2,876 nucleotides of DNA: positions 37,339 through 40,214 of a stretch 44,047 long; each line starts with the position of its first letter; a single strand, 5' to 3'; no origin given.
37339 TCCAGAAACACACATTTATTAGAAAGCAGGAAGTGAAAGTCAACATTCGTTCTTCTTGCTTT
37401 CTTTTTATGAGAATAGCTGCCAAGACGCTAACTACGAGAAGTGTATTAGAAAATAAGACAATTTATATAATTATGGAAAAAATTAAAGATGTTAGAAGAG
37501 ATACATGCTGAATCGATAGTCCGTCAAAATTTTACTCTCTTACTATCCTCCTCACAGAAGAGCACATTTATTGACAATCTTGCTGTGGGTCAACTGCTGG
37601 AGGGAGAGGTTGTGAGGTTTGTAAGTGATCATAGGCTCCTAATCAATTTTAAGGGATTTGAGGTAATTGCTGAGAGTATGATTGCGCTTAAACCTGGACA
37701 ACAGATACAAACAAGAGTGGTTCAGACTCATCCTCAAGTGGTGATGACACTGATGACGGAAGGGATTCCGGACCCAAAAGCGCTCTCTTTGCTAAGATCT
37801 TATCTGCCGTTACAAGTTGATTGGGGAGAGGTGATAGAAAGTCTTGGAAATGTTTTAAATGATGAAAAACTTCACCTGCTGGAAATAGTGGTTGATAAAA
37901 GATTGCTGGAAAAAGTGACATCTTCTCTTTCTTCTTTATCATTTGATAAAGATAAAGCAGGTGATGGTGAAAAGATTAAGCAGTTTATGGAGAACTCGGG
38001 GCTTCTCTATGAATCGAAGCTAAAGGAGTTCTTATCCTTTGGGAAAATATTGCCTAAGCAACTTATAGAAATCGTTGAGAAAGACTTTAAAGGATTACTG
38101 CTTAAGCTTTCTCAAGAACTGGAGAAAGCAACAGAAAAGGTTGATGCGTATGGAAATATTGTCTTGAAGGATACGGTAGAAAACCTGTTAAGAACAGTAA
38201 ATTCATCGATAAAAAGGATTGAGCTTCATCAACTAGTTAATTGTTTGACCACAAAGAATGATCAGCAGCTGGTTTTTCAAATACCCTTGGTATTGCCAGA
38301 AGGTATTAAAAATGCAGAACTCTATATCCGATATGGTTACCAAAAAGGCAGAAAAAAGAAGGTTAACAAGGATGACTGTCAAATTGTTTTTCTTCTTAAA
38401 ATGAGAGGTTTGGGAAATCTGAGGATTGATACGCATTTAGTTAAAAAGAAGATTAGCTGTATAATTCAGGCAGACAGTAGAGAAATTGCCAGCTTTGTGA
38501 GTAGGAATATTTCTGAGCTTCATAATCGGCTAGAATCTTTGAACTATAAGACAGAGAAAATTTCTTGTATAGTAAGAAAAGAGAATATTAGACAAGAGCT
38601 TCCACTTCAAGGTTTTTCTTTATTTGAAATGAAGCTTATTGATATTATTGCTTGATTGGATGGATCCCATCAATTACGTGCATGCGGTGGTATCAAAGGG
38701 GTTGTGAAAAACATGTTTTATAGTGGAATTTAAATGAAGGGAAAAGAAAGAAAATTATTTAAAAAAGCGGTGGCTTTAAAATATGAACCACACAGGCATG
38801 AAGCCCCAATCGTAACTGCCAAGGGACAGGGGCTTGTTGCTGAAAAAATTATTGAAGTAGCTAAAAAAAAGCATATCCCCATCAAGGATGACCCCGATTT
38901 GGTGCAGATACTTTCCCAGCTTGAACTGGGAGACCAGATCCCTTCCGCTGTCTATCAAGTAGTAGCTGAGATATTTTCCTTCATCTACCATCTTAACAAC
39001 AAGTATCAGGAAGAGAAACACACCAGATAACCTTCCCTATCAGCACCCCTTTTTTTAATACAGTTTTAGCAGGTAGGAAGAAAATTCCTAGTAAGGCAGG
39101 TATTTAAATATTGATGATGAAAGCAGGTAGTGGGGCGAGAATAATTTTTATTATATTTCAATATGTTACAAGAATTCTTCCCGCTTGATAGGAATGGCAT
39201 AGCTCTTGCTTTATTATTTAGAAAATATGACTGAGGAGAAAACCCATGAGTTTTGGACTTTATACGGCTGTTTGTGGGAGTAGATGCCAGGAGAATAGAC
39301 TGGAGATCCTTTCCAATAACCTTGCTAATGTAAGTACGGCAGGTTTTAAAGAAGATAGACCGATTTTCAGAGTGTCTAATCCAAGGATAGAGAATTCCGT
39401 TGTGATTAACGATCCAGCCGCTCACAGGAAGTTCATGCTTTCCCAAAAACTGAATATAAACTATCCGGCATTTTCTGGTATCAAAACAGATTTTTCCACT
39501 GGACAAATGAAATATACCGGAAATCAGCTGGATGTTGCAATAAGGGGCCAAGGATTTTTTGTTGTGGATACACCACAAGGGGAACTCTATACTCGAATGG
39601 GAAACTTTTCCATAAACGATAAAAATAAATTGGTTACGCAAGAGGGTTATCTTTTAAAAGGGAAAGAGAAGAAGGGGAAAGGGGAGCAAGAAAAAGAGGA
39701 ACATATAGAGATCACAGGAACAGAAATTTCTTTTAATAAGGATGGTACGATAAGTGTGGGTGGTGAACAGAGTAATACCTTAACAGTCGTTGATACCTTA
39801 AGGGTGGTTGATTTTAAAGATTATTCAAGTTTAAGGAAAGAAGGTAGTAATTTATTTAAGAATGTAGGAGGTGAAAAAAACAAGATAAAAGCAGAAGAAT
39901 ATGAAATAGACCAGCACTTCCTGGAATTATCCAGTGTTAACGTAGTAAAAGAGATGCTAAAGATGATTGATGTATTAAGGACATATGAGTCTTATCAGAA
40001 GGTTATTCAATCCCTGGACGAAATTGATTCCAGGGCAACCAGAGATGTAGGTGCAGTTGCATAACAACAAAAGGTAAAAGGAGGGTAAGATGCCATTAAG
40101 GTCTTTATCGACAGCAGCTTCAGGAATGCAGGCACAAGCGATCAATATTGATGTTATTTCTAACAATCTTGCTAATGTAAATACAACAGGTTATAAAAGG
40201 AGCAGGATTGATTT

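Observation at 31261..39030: Nine-gene accessory block between fliA and flgF: candidate undescribed flagellar motor/export signalling module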

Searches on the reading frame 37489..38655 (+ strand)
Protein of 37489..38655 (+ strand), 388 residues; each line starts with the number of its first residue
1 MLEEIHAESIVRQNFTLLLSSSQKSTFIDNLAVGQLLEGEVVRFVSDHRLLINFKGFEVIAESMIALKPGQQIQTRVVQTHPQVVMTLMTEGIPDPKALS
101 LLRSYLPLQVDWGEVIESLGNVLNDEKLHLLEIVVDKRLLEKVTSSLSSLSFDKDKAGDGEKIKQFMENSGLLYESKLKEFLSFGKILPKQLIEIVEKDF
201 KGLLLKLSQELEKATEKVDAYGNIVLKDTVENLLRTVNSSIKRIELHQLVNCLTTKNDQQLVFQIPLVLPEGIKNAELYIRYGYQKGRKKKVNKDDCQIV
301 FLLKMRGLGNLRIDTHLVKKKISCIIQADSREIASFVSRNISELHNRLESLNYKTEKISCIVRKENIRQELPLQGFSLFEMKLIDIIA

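Call 4: search_protein_families(library=pfam, proteins=[window:37489-38655:+], max_evalue=0.01)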
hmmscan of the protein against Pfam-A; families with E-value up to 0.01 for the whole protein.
window:37489-38655:+ (388 aa): 1 family
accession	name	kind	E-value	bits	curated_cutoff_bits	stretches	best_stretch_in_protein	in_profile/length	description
PF02120.21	Flg_hook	-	3.2e-06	27.3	29.8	1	288-361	4-77/85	Flagellar hook-length control protein FliK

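Call 6: search_protein_families(library=ncbifam, proteins=[window:37489-38655:+], max_evalue=0.01)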
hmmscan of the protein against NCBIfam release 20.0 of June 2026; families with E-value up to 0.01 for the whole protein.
window:37489-38655:+ (388 aa): 0 families

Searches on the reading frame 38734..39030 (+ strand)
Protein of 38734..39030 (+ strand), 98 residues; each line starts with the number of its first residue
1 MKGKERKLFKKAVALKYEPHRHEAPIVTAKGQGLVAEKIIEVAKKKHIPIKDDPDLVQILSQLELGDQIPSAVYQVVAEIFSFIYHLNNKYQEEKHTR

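Call 4: search_protein_families(library=pfam, proteins=[window:38734-39030:+], max_evalue=0.01)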
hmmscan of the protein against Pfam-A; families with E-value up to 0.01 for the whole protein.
window:38734-39030:+ (98 aa): 1 family
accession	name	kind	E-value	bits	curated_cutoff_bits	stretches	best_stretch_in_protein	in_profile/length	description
PF01312.24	Bac_export_2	-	1.6e-20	74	24.4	1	12-84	262-335/335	FlhB HrpN YscU SpaS Family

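Call 6: search_protein_families(library=ncbifam, proteins=[window:38734-39030:+], max_evalue=0.01)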
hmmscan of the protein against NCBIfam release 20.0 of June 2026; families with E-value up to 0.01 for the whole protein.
window:38734-39030:+ (98 aa): 9 families
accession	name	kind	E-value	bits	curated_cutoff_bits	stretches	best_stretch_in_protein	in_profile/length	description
TIGR00789.1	flhB_rel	hypoth_equivalog_domain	1.2e-32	112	117.35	1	10-90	3-83/84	FlhB-like flagellar biosynthesis protein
TIGR00328.1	flhB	equivalog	2.6e-21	76.2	349.25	1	12-90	268-347/348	flagellar biosynthesis protein FlhB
NF009411.0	PRK12772.1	equivalog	1.7e-17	63.1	739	1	12-90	530-609/610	fused FliR family export protein/FlhB family type III secretion system protein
TIGR01404.2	FlhB_rel_III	equivalog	2.4e-14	53.5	358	1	12-85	265-339/341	type III secretion system export apparatus subunit SctU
NF009117.0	PRK12468.1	equivalog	1.3e-13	50.5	712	1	11-90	273-353/386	flagellar biosynthesis protein FlhB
NF004950.0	PRK06298.1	equivalog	1.1e-12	47.8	434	1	12-96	268-353/360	type III secretion system protein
NF009364.0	PRK12721.1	equivalog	5e-11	42.4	381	1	12-94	267-350/352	EscU/YscU/HrcU family type III secretion system export apparatus switch protein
NF009412.0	PRK12773.1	equivalog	3.6e-09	35.4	886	1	11-84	568-642/649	flagellar biosynthesis protein FlhB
NF001924.0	PRK00702.1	equivalog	0.0043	16.4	192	1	29-82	98-152/223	ribose-5-phosphate isomerase RpiA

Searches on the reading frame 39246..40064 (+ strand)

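Call 6: search_protein_families(library=ncbifam, proteins=[window:39246-40064:+], max_evalue=0.01)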
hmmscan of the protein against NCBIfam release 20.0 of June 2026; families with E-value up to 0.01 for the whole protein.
window:39246-40064:+ (272 aa): 25 families
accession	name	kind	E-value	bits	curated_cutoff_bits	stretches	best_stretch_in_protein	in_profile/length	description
TIGR02490.1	flgF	equivalog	9.3e-55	185.5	178.5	1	5-248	1-218/218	flagellar basal-body rod protein FlgF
TIGR03506.1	FlgEFG_subfam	subfamily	2.9e-52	178.5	70.25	2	5-149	3-134/351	flagellar hook-basal body complex protein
NF009331.1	PRK12689.1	equivalog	8.8e-47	159.4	347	1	14-269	14-249/252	flagellar basal-body rod protein FlgF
TIGR02488.1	flgG_G_neg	equivalog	1.8e-42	145.6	252.75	1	5-260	2-251/259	flagellar basal-body rod protein FlgG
NF009280.2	PRK12640.1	subfamily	7.4e-41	140.3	210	1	5-265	5-240/246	flagellar basal body rod protein FlgF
NF009332.0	PRK12690.1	equivalog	3.1e-38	131.4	288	1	5-259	5-227/239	flagellar hook-basal body complex protein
NF009278.1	PRK12636.1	equivalog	5.7e-35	121.1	350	1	4-260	4-254/263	flagellar basal body rod protein FlgG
NF009456.0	PRK12816.1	equivalog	6.4e-34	117.8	416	1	4-262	4-257/264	flagellar basal body rod protein FlgG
NF009282.1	PRK12642.1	equivalog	1.2e-29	103.3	242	1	1-269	1-238/239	flagellar basal-body rod protein FlgF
NF004241.1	PRK05682.1-5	equivalog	1.1e-26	93.9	469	1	4-145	4-144/446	flagellar hook protein FlgE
NF004238.1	PRK05682.1-1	equivalog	1.4e-24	87.1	400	3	77-156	61-140/414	flagellar hook protein FlgE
NF004243.1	PRK05682.2-2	equivalog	1.1e-20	74.2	801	2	85-144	71-131/420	flagellar hook protein FlgE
NF005286.1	PRK06803.1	equivalog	2.5e-19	69.7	467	2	80-156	57-137/402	flagellar hook protein FlgE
TIGR02489.1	flgE_epsilon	equivalog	1.9e-17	63.1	412.85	1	5-142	5-141/719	flagellar hook protein FlgE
NF004240.1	PRK05682.1-4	equivalog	4.9e-17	62.4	472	1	7-147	5-135/443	flagellar hook protein FlgE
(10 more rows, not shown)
